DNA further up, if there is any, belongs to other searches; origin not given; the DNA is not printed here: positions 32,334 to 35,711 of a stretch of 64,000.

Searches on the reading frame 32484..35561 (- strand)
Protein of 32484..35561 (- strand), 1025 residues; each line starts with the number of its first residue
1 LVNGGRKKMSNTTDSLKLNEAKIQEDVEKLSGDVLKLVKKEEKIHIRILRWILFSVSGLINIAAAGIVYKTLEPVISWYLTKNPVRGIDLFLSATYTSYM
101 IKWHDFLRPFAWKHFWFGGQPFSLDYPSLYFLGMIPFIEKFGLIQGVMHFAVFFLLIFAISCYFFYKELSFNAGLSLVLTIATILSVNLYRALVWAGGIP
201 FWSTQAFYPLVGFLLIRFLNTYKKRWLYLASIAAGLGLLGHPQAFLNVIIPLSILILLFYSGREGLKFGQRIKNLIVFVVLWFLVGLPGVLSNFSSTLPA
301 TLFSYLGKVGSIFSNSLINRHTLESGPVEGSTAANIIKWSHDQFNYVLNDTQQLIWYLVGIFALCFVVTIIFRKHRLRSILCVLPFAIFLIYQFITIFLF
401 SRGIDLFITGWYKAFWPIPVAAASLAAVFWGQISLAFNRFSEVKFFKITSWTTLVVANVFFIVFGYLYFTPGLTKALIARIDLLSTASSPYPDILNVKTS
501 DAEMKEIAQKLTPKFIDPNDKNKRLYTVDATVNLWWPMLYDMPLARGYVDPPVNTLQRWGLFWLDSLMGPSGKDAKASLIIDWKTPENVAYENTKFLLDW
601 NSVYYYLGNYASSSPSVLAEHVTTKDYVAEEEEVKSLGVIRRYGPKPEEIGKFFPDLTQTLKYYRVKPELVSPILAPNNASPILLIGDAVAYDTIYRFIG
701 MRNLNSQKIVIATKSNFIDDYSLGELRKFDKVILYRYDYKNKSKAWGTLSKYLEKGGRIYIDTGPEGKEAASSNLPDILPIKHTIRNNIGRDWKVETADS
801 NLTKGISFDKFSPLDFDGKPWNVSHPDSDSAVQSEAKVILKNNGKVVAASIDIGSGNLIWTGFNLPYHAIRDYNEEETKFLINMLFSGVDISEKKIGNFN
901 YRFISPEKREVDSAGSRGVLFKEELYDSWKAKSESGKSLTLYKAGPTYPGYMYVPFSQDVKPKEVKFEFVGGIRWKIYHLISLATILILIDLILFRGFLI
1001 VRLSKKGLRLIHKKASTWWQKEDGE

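Call 21: find_encoding_contigs(protein=window:32484-35561:-, flank=10000, max_places=1)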
Protein window:32484-35561:- (1025 aa): no gene with exactly this product is on record in the collection.

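Call 47: search_protein_families(library=pfam, proteins=[window:32484-35561:-], max_evalue=10)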
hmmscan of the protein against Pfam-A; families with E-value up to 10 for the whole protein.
window:32484-35561:- (1025 aa): 2 families
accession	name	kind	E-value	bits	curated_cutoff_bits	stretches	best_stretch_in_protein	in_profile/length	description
PF10131.15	PTPS_related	-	1.7e-08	33.8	26.4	1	713-787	476-552/621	6-pyruvoyl-tetrahydropterin synthase related domain; membrane protein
PF18895.5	T4SS_pilin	-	7.9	7.1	26.6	1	342-372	3-33/71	Type IV secretion system pilin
